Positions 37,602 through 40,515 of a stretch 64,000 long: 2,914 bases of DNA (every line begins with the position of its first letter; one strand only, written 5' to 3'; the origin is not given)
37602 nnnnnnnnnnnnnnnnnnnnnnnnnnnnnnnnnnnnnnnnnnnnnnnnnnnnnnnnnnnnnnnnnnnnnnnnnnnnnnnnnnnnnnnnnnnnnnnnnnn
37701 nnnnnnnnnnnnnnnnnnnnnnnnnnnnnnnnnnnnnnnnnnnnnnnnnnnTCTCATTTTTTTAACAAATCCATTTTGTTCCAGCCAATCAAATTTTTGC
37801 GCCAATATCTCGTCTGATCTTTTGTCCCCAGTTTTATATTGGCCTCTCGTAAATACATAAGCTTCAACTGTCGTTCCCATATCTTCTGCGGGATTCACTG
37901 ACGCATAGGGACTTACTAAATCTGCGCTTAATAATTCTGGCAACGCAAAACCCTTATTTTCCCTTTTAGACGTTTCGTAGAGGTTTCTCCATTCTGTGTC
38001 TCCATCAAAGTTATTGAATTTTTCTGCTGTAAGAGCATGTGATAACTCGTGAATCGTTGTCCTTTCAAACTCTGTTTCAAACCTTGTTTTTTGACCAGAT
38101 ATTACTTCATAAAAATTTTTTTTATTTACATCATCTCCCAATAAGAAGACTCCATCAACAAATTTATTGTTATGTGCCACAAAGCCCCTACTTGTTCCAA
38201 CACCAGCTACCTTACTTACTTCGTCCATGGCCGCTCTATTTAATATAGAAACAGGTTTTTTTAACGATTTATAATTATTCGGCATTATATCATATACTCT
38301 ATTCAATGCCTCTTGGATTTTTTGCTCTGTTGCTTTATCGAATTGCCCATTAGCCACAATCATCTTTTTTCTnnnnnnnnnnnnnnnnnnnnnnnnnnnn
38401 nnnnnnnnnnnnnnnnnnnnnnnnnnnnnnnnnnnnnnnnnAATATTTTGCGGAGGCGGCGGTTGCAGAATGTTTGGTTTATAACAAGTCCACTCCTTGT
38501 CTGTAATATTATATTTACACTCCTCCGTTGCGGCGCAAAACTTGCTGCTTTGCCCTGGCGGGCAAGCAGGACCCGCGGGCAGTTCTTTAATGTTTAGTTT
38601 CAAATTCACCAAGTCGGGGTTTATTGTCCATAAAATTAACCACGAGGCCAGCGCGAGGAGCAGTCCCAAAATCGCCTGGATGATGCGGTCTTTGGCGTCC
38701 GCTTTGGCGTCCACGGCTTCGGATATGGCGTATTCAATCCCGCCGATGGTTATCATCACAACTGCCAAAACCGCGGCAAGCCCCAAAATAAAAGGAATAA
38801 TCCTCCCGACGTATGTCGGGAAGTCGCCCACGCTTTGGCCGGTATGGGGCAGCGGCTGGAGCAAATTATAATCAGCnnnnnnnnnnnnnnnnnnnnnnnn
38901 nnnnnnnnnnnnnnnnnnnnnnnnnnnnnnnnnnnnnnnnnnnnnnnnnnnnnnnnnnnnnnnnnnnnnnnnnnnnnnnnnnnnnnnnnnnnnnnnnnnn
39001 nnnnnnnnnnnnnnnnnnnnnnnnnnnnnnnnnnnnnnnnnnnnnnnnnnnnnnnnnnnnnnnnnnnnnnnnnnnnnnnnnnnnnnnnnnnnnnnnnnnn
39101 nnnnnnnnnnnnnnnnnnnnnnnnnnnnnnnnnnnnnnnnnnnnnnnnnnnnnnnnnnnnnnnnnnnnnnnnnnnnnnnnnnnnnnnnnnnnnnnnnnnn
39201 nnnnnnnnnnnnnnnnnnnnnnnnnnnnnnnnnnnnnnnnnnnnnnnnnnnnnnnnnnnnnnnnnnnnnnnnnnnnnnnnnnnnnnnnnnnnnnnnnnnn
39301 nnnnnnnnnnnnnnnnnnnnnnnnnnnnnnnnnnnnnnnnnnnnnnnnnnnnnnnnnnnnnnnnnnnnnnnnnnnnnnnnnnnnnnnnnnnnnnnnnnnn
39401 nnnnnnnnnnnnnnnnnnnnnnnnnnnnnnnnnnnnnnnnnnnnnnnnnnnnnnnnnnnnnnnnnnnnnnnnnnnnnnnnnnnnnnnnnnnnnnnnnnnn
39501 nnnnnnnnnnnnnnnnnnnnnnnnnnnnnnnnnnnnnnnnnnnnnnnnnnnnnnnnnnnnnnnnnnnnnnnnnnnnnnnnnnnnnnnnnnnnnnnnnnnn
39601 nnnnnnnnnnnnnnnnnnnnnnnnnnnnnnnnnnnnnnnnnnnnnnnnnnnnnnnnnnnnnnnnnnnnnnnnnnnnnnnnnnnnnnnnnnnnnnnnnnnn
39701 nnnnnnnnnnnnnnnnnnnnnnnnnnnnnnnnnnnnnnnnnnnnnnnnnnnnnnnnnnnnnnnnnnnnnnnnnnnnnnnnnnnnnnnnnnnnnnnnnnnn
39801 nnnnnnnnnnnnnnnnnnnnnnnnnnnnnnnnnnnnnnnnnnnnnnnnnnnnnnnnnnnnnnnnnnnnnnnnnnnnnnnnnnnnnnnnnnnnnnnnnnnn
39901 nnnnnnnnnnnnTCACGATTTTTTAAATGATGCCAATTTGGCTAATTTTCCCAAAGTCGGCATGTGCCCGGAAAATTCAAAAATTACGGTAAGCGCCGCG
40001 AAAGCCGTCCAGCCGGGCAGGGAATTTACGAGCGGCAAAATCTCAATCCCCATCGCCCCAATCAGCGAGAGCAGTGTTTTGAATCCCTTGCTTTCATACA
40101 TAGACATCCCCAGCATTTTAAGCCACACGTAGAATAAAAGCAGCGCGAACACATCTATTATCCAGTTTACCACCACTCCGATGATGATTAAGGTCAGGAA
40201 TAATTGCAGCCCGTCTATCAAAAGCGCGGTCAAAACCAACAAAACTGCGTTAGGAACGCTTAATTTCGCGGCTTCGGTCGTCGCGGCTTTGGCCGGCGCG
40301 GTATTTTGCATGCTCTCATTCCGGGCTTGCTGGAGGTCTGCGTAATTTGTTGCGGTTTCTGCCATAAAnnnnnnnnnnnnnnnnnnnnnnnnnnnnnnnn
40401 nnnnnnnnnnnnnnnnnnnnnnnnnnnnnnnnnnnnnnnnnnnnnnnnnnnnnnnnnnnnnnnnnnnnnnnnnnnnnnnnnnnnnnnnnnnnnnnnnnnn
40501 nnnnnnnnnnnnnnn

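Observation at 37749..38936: Fusion protein: VirB2-like pilin N-terminal domain, Cys-rich Pro-rich linker, and a C-terminal HExxH domain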

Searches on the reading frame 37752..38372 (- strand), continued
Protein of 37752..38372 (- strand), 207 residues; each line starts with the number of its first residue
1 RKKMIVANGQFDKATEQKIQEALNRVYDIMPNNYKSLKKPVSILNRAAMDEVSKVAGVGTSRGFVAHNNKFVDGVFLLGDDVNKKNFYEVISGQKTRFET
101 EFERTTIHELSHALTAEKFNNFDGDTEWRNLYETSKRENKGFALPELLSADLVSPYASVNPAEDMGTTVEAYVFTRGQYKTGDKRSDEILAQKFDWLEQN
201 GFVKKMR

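Call 80: find_related_loci(query=A2, collection=genome_contigs, flank=6000)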
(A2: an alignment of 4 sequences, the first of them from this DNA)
Query A2 (207 aa) in genome_contigs; peptide patterns used: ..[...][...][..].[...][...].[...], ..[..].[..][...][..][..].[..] (x = any residue, [..] = any of these).
81 stretches matched a pattern; 1 encode a relative of the query (tblastn E <= 1e-3); 1 distinct loci.
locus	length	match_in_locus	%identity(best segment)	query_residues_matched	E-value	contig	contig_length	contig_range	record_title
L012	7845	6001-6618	44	2-207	5e-54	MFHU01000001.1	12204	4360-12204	MAG: Candidatus Giovannonibacteria bacterium RIFCSPHIGHO2_12_FULL_44_22 rifcsphigho2_12_scaffold_10767, whole genome sho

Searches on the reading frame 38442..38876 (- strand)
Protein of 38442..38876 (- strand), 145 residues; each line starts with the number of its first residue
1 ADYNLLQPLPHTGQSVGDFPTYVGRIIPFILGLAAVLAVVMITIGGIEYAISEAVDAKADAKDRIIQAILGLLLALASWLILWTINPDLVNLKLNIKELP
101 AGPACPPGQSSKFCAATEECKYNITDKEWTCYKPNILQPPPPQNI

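Call 48: search_solved_structures(query=A4, max_evalue=10, show_alignments=2)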
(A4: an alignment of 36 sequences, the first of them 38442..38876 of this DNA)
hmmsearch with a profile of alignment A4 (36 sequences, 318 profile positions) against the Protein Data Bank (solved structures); distinct sequences matched with E-value up to 10: 0.

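Call 54: predict_structure(alignment_id=A4)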
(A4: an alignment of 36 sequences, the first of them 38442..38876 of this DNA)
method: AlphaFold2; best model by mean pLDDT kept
length: 145 residues; sequences in the alignment: 36
mean_pLDDT: 76.9   pTM: 0.52
mean pLDDT of the five models: 76.9, 75.0, 73.7, 72.4, 71.0
residues with pLDDT >= 90: 55; 70-90: 29; 50-70: 57; < 50: 4
segments of 3 or more residues with pLDDT < 50: 1-4
pLDDT, mean of each block of 10 residues (from residue 1): 52 66 86 93 94 93 93 92 81 64 61 59 84 66 61
secondary structure, 60 per line:
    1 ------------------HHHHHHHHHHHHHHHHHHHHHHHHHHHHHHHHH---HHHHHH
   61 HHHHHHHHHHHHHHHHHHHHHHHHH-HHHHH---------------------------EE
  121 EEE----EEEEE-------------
elements in order: H19-51 H55-85 H87-91 E119-123 E128-132

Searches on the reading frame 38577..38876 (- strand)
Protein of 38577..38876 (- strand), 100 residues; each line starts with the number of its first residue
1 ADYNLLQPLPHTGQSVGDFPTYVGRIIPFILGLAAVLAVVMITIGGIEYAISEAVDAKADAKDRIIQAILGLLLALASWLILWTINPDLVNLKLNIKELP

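Call 65: find_homologous_proteins(query=window:38577-38876:-, max_evalue=0.001)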
Query seq(100 aa) (100 aa): 31 proteins with E <= 0.001 among 143 candidates.
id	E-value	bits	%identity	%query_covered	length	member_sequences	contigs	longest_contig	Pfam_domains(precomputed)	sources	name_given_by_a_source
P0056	6.1e-41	157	81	98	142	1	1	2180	PF18895.6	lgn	-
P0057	3.9e-38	148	77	98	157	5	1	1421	PF18895.6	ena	-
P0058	4.9e-37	144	75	97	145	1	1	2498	PF18895.6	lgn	-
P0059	5.5e-36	141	74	97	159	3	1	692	PF18895.6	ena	-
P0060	2.5e-35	139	73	98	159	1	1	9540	PF18895.6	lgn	-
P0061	1.8e-34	136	76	95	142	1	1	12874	PF18895.6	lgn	-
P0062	2.7e-34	135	73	97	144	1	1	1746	PF18895.6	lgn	-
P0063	1.5e-29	120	67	99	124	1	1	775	PF18895.6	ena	-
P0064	9.3e-28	114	66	94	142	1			-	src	-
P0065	2.2e-27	113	61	94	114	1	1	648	PF18895.6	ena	-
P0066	2.5e-26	110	65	98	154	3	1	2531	PF18895.6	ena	-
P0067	5.8e-24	102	59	100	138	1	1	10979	-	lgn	-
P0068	9.8e-23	98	57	97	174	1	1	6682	PF18895.6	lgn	-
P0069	2.2e-20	91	53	99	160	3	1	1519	PF18895.6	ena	-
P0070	2.1e-19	88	51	96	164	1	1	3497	-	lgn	-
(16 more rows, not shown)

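Call 67: find_encoding_contigs(protein=P0061, flank=8000, max_places=1)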
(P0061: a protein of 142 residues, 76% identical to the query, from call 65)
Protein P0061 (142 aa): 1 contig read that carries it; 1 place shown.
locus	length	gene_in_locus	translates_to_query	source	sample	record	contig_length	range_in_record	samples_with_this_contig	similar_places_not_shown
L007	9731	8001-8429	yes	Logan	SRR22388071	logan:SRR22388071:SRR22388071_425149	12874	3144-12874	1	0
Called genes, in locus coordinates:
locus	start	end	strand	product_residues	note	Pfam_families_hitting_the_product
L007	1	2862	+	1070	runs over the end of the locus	-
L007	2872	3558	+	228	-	-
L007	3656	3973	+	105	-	-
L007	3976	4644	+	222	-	PF26593:TraC-like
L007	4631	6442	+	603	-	PF19044:P-loop_TraG, PF01935:DUF87 (weak), PF12846:AAA_10 (faint)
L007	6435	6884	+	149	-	-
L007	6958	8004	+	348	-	-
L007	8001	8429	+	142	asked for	PF18895:T4SS_pilin (weak)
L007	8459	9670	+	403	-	-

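Call 70: find_encoding_contigs(protein=P0056, flank=3000, max_places=1)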
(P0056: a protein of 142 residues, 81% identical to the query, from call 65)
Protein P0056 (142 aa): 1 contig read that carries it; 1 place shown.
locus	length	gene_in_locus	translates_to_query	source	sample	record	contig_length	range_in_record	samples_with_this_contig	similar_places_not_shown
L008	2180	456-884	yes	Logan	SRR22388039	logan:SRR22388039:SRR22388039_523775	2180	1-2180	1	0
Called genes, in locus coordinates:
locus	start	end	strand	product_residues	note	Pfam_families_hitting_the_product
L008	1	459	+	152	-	?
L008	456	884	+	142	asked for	PF18895:T4SS_pilin (weak)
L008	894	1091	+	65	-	-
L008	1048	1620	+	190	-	PF19502:DUF6036 (faint)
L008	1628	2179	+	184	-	?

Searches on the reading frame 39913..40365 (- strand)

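Call 5: search_protein_families(library=pfam, proteins=[window:39913-40365:-], max_evalue=0.01)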
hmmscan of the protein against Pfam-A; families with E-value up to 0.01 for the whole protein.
window:39913-40365:- (150 aa): 0 families

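Call 12: search_protein_families(library=ncbifam, proteins=[window:39913-40365:-], max_evalue=0.1)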
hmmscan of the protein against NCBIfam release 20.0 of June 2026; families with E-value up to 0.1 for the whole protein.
window:39913-40365:- (150 aa): 1 family
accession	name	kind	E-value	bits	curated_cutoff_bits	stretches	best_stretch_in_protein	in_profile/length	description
NF052507.1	BA5345_fam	subfamily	0.051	13.6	40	0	44-83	37-76/181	BA5345 family protein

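Call 52: search_protein_families(library=phrogs, proteins=[window:39913-40365:-], max_evalue=0.01)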
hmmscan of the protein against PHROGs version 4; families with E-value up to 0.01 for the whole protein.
window:39913-40365:- (150 aa): 0 families
